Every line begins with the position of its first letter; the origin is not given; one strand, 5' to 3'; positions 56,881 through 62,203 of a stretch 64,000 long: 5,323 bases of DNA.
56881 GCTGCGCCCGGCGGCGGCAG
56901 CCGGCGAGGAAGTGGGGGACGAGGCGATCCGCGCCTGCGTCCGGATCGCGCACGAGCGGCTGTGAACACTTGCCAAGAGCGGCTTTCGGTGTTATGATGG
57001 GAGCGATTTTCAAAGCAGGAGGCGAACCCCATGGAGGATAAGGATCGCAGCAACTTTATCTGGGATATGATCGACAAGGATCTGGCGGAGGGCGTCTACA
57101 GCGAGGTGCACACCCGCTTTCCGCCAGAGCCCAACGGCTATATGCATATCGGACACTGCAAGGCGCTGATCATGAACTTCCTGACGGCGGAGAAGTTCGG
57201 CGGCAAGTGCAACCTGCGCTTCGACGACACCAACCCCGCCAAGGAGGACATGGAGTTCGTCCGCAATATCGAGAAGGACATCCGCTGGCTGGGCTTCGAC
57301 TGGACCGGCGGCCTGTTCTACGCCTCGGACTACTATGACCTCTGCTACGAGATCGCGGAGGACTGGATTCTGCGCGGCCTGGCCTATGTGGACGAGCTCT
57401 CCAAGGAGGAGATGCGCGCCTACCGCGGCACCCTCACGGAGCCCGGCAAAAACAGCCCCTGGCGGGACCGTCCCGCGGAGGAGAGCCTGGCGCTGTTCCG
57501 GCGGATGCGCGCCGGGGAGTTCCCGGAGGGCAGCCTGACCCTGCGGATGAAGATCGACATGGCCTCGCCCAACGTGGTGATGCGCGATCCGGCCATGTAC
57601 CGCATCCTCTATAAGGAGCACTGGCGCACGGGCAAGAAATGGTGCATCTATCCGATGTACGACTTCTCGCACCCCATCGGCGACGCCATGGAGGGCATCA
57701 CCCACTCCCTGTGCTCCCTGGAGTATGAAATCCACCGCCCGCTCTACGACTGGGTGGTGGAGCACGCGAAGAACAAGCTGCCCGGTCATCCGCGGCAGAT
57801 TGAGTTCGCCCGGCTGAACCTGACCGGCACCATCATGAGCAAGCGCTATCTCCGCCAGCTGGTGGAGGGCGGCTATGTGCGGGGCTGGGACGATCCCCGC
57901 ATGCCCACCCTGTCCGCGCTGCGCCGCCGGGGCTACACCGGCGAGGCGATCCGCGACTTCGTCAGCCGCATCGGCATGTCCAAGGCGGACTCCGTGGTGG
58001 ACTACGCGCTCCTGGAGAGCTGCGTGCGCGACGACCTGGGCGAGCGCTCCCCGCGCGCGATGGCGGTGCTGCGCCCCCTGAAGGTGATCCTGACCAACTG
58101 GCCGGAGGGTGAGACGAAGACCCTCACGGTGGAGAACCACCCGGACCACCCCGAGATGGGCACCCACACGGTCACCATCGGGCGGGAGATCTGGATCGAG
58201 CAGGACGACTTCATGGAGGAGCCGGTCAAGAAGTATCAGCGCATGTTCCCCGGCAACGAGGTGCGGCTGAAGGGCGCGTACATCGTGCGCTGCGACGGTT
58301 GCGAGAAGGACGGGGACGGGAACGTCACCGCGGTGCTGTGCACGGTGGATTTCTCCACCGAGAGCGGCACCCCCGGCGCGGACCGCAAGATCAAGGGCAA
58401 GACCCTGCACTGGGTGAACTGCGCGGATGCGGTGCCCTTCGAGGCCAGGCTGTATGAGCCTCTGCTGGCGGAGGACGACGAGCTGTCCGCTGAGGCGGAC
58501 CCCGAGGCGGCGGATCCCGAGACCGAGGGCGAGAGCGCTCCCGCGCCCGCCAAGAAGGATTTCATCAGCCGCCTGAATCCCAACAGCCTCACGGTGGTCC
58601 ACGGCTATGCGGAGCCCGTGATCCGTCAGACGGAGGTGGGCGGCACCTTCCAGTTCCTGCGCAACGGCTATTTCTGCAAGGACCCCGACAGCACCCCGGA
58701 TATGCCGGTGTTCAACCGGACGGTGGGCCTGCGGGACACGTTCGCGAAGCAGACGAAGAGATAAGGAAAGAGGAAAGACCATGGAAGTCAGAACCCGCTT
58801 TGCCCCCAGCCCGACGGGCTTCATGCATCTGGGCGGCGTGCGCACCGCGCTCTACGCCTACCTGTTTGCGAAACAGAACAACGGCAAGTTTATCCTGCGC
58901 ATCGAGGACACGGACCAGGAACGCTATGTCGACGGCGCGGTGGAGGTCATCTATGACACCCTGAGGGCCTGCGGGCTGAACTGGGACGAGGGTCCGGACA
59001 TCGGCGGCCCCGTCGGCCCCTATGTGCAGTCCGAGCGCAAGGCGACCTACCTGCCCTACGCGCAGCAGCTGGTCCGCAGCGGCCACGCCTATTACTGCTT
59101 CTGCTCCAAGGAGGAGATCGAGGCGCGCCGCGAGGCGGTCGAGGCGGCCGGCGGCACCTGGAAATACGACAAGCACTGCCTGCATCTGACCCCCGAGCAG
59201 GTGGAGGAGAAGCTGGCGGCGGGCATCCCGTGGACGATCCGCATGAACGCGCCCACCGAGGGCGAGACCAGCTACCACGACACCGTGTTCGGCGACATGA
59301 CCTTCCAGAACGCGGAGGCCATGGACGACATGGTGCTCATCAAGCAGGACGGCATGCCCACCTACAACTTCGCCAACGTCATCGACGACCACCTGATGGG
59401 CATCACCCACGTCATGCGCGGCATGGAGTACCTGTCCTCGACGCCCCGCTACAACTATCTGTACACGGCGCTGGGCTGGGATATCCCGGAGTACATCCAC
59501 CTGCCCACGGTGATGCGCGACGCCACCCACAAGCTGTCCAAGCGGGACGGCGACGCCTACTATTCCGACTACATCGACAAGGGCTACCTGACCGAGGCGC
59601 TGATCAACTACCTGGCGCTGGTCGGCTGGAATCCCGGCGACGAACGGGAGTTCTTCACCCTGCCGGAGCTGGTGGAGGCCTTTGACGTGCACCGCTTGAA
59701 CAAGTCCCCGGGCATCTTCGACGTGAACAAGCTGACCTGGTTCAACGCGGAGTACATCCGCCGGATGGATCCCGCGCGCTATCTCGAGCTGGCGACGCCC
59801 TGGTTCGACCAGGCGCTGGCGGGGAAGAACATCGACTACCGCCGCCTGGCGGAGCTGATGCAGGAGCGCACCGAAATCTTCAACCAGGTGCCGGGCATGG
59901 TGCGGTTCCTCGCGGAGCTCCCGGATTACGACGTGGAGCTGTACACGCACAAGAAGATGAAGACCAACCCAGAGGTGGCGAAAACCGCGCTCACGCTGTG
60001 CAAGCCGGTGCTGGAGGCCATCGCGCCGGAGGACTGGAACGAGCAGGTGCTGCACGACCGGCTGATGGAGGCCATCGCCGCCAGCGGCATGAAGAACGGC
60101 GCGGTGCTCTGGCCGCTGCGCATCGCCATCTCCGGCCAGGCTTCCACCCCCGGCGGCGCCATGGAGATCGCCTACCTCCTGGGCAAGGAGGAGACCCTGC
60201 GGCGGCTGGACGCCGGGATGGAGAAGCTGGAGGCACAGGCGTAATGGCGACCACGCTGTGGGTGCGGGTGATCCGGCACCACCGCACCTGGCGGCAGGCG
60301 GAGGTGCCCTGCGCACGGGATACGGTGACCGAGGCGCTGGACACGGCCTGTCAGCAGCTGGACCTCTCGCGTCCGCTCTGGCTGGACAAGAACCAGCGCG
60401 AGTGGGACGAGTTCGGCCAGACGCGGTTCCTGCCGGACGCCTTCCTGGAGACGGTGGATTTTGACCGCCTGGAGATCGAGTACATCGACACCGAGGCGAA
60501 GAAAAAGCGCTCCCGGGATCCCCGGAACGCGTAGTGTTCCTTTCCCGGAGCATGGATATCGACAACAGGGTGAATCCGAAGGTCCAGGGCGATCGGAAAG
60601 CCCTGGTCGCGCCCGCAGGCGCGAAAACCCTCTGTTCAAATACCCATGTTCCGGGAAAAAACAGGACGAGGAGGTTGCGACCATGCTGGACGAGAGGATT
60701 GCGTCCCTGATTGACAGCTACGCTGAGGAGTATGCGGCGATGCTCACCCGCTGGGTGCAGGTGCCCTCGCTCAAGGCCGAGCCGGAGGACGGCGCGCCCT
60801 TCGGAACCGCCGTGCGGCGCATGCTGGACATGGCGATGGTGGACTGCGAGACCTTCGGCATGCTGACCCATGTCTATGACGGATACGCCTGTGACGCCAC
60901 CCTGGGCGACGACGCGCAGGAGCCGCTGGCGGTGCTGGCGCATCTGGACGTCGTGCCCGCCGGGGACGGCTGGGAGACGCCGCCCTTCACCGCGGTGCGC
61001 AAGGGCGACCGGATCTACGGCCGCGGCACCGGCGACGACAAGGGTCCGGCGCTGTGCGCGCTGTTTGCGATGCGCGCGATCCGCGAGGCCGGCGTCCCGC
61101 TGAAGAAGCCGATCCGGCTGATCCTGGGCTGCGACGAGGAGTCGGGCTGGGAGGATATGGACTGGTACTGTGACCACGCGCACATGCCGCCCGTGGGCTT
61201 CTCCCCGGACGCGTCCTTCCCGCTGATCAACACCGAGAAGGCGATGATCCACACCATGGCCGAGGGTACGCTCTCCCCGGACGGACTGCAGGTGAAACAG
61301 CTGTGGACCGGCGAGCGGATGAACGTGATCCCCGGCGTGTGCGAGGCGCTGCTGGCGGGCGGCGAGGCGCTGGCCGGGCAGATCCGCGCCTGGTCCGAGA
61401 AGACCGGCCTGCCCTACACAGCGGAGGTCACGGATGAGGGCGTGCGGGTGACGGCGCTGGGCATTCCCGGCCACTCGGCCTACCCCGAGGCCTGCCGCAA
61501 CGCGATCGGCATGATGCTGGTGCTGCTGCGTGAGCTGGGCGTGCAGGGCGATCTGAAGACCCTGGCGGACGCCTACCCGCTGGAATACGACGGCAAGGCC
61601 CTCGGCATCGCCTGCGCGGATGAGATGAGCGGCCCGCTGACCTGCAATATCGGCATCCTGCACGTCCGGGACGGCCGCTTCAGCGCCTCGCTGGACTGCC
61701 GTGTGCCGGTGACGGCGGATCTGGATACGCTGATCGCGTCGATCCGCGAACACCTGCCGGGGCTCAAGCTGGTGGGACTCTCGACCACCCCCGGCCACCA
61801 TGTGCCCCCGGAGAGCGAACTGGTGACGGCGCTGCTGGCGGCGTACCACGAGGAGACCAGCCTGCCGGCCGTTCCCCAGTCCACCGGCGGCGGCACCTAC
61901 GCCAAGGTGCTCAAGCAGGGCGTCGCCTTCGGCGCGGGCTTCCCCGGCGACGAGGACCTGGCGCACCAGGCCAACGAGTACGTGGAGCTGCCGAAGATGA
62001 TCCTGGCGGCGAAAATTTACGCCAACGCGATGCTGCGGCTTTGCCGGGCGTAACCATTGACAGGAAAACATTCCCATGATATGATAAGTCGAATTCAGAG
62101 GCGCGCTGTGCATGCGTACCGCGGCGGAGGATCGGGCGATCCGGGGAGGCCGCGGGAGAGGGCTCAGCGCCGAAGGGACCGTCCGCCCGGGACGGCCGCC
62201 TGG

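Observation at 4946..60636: Fifteen copies of a conserved ~57-nt double-hairpin repeat (RPT-A), all outside coding regions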

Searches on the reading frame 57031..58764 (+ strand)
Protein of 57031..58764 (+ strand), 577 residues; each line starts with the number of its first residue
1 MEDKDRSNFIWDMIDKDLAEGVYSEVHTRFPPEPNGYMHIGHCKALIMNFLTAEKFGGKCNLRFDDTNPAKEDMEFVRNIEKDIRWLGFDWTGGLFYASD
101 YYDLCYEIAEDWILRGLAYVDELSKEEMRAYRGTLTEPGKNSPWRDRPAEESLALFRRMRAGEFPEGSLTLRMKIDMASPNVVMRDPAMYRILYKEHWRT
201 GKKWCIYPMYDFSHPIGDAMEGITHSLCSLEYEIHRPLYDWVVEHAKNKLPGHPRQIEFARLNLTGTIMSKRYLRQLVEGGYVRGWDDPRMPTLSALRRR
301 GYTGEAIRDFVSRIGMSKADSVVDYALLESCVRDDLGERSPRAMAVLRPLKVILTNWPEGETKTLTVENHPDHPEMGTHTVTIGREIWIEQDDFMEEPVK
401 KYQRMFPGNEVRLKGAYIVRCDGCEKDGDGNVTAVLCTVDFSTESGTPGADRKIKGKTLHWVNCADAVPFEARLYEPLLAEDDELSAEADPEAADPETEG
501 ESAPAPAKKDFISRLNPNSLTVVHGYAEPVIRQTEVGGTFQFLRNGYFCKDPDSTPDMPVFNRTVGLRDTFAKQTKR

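Call 20: find_encoding_contigs(protein=window:57031-58764:+, flank=10000, max_places=1)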
Protein window:57031-58764:+ (577 aa): 11 contigs read that carry it; 1 place shown.
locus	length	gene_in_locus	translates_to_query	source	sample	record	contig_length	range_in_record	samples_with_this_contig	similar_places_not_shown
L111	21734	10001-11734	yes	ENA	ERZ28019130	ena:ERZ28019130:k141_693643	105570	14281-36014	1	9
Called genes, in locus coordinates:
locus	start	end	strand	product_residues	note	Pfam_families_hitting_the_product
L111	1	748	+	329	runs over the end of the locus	PF02729:OTCace_N, PF00185:OTCace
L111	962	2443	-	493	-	-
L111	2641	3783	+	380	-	PF13521:AAA_28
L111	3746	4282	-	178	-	PF12822:ECF_trnsprt, PF02632:BioY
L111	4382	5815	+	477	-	PF01943:Polysacc_synt, PF13440:Polysacc_synt_3, PF03023:MurJ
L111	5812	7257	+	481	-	PF09587:PGA_cap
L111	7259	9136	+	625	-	PF13292:DXP_synthase_N, PF00456:Transketolase_N (weak), PF02775:TPP_enzyme_C (faint), PF02779:Transket_pyr, PF02780:Transketolase_C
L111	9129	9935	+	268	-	PF01479:S4 (weak), PF01728:FtsJ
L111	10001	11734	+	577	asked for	PF00749:tRNA-synt_1c, PF03950:tRNA-synt_1c_C, PF20974:tRNA-synt_1c_C2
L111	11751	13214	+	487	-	PF00749:tRNA-synt_1c, PF19269:Anticodon_2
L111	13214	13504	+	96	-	-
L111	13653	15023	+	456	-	PF01546:Peptidase_M20, PF07687:M20_dimer (weak)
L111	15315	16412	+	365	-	PF01118:Semialdhyde_dh, PF02774:Semialdhyde_dhC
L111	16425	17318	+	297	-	PF00701:DHDPS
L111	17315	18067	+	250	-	PF01113:DapB_N, PF05173:DapB_C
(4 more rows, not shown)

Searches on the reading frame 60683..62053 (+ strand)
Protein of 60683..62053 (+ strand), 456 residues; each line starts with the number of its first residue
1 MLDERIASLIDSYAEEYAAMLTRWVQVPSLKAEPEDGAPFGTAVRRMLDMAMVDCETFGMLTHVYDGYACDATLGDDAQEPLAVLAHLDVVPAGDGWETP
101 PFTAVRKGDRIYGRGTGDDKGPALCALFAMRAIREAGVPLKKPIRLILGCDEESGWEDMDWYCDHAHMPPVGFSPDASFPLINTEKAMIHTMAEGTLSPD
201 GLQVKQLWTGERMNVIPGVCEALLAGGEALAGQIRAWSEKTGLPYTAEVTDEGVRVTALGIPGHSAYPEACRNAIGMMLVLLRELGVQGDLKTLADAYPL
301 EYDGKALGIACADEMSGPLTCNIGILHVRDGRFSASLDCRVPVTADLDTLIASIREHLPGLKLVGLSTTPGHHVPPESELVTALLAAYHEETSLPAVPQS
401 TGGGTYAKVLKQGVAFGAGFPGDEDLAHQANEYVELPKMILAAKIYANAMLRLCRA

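Call 71: find_homologous_proteins(query=window:60683-62053:+, max_evalue=1e-100)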
Query window:60683-62053:+ (456 aa): 1923 proteins with E <= 1e-100 among 8000 candidates; the best 120 are listed.
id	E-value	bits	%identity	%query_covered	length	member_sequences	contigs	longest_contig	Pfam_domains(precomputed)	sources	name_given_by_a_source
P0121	0.0e+0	1047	100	100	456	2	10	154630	PF01546.34,PF07687.20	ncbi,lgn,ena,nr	ncbi:MAG: Sapep family Mn(2+)-dependent dipeptidase [Clostridia bacterium]|nr:Sapep family Mn(2+)-de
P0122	1.1e-241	821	79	100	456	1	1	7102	PF01546.34,PF07687.20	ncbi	-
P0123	1.3e-241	820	79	100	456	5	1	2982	PF01546.34,PF07687.20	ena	-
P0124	1.6e-237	807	77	100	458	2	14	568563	PF01546.34,PF07687.20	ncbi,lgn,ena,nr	ncbi:MAG: Sapep family Mn(2+)-dependent dipeptidase [Clostridia bacterium]|nr:Sapep family Mn(2+)-de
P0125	5.4e-237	805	77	100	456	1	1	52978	PF01546.34,PF07687.20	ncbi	-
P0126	6.8e-235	798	76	100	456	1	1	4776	PF01546.34,PF07687.20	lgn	-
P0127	4.8e-234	796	76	100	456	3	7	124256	PF01546.34,PF07687.20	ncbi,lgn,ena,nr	ncbi:MAG: Sapep family Mn(2+)-dependent dipeptidase [Clostridia bacterium]|nr:Sapep family Mn(2+)-de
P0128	5.4e-232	789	75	100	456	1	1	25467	PF01546.34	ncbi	-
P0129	6.5e-232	789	75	100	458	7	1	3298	PF01546.34,PF07687.20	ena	-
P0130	8.0e-232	788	76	100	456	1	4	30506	PF01546.34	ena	-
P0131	1.7e-231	787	76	100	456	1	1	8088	PF01546.34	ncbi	-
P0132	8.5e-230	782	75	100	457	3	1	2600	PF01546.34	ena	-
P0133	1.2e-229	781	74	100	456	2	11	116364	PF01546.34,PF07687.20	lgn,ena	-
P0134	4.6e-216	736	70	99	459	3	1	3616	PF01546.34,PF07687.20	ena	-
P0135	1.3e-214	732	71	100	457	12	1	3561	PF01546.34,PF07687.20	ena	-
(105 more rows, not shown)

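Call 72: find_encoding_contigs(protein=P0124, flank=6000, max_places=1)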
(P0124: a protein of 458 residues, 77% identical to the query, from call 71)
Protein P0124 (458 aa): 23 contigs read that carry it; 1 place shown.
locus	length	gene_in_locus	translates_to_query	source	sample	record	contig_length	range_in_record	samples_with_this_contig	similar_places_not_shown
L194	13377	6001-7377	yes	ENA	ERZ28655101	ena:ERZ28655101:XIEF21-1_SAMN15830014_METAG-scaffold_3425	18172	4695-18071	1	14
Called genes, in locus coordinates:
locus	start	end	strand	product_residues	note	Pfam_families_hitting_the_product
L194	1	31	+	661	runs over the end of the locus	PF00496:SBP_bac_5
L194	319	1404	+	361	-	PF01757:Acyl_transf_3, PF07786:HGSNAT_cat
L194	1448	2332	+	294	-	-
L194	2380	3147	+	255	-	PF00583:Acetyltransf_1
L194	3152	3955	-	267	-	PF04237:YjbR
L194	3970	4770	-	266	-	PF00561:Abhydrolase_1, PF12697:Abhydrolase_6, PF12146:Hydrolase_4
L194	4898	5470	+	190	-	PF01613:Flavin_Reduct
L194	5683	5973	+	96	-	-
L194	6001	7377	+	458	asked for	PF01546:Peptidase_M20, PF07687:M20_dimer (faint)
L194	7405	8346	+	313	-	PF04204:HTS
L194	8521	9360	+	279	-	PF00142:Fer4_NifH, PF01656:CbiA, PF02374:ArsA_ATPase (weak), PF06564:CBP_BcsQ (weak), PF09140:MipZ (weak), PF10609:ParA, PF13614:AAA_31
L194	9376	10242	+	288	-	PF02195:ParB_N, PF17762:HTH_ParB, PF23552:ParB_C (weak)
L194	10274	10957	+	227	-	PF02397:Bac_transf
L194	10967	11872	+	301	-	PF13292:DXP_synthase_N (weak), PF00456:Transketolase_N, PF00676:E1_dh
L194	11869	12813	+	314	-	PF02779:Transket_pyr, PF02780:Transketolase_C, PF22613:Transketolase_C_1 (weak)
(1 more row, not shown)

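Call 73: find_encoding_contigs(protein=P0127, flank=6000, max_places=1)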
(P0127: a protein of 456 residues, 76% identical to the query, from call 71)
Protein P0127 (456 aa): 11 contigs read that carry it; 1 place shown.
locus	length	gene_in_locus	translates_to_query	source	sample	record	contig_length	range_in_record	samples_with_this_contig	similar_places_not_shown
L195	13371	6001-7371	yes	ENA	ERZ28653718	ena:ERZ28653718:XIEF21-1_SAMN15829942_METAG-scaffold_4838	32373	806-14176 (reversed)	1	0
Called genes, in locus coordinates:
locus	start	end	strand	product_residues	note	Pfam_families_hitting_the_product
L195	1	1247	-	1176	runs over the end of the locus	PF01855:POR_N, PF17147:PFOR_II, PF01558:POR, PF10371:EKR, PF12838:Fer4_7, PF13237:Fer4_10, PF22338:Pyruv_OxRed_insertion, PF02775:TPP_enzyme_C, +5 more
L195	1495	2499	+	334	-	PF04055:Radical_SAM (weak)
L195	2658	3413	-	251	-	PF19789:DUF6273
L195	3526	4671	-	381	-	PF02776:TPP_enzyme_N, PF02775:TPP_enzyme_C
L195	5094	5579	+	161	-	PF06177:QueT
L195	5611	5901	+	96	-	-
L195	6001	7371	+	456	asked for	PF01546:Peptidase_M20, PF07687:M20_dimer (faint)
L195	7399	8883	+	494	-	PF02446:Glyco_hydro_77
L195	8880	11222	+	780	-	PF00343:Phosphorylase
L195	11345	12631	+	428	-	PF01595:CNNM, PF00571:CBS, PF03471:CorC_HlyC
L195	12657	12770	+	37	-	-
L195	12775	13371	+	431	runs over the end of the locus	PF09587:PGA_cap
